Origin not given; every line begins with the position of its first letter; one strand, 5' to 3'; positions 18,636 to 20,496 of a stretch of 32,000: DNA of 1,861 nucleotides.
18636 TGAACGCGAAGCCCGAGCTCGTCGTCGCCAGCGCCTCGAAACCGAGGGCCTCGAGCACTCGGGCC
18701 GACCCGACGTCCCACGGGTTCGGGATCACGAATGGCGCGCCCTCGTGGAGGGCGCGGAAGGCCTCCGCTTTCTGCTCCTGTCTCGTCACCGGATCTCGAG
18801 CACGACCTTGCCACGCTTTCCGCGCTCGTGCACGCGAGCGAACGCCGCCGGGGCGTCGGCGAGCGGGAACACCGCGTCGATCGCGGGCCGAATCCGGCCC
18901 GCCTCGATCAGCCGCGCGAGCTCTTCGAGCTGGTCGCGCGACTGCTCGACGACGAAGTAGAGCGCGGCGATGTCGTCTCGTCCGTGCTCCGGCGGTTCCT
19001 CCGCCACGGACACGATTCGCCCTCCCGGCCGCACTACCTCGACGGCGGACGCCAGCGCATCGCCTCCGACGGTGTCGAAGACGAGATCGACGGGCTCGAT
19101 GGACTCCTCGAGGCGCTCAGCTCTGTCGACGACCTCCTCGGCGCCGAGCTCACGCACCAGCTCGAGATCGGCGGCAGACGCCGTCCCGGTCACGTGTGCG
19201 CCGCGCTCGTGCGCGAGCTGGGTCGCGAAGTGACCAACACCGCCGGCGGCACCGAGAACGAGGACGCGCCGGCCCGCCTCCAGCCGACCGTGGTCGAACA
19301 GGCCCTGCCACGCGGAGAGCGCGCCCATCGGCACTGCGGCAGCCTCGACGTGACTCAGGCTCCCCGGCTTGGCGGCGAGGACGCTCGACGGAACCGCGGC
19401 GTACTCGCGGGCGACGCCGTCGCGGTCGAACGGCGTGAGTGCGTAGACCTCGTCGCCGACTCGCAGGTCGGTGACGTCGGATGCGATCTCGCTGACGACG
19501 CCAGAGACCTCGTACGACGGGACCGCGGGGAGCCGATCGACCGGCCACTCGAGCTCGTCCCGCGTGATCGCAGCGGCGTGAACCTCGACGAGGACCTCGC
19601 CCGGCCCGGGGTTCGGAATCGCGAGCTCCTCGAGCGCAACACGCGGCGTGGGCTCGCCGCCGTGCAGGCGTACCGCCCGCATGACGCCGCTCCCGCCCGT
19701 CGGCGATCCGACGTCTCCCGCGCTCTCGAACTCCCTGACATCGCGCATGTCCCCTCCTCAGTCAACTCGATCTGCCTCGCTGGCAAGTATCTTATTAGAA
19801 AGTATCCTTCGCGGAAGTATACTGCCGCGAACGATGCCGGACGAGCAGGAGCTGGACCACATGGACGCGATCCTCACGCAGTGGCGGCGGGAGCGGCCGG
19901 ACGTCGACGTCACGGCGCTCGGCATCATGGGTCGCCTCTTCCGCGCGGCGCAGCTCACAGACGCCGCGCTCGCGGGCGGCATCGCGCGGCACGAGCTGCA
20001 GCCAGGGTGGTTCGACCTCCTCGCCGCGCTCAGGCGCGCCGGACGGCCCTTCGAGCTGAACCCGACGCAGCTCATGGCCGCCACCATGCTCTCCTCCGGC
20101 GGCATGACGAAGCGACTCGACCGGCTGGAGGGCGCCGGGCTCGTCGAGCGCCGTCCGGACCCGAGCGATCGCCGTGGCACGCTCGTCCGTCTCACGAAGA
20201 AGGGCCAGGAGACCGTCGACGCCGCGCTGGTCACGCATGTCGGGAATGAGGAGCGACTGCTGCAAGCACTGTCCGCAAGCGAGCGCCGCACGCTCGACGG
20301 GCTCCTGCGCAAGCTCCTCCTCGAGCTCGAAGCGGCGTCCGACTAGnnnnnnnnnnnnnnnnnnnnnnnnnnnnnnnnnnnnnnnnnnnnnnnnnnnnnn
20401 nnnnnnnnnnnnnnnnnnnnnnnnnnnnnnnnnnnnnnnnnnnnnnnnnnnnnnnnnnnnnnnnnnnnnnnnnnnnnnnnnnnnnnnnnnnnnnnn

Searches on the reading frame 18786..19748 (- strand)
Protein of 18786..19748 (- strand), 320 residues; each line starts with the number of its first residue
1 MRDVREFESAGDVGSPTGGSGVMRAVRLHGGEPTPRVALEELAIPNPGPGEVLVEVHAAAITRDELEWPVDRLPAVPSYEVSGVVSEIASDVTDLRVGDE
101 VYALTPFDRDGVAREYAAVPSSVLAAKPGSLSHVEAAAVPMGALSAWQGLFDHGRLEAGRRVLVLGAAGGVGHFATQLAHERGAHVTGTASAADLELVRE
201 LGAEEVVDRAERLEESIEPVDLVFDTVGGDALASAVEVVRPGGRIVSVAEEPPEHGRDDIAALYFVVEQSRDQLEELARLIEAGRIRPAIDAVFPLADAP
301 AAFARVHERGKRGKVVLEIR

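Call 60: search_protein_families(library=pfam, proteins=[window:18786-19748:-], max_evalue=0.00001)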
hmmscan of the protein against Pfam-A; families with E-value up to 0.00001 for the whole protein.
window:18786-19748:- (320 aa): 3 families
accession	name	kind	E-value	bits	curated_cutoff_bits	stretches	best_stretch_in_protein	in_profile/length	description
PF13602.12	ADH_zinc_N_2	-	5.2e-25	89.4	27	1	201-317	1-134/134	Zinc-binding dehydrogenase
PF00107.32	ADH_zinc_N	-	1.4e-18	67.6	31.8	1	170-250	1-90/129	Zinc-binding dehydrogenase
PF08240.17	ADH_N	-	1.8e-10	41.4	23.5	1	48-126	1-101/104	Alcohol dehydrogenase GroES-like domain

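Call 76: find_encoding_contigs(protein=window:18786-19748:-, flank=1000, max_places=5)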
Protein window:18786-19748:- (320 aa): 1 contig read that carries it; 1 place shown.
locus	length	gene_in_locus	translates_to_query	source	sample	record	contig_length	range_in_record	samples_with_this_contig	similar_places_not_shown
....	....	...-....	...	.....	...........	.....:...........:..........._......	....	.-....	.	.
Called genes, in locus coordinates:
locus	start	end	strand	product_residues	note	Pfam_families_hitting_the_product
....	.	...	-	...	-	?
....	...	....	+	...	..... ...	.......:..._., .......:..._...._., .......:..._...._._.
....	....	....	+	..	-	?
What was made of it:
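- Tried and rejected: The ADH protein is found only on a 1.5-kb Logan contig that does not reach the gene (call 76).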

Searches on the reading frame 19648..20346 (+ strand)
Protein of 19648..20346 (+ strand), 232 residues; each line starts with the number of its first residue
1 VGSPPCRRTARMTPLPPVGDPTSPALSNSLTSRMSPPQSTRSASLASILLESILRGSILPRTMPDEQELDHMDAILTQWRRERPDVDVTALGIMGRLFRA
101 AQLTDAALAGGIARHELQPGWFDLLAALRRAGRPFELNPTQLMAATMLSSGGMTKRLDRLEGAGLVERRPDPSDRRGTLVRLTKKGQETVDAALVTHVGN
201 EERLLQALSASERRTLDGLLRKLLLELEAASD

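Call 60: search_protein_families(library=pfam, proteins=[window:19648-20346:+], max_evalue=0.00001)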
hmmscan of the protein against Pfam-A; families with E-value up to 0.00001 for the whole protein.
window:19648-20346:+ (232 aa): 3 families
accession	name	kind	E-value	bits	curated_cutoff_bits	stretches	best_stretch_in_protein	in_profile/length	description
PF12802.13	MarR_2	-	5.2e-13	49.4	27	1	117-176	3-60/61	MarR family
PF01047.28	MarR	-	2.1e-09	37.5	24.6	1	136-176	17-57/59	MarR family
PF13463.12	HTH_27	-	4.8e-06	27.2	22.2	0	149-186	31-68/68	Winged helix DNA-binding domain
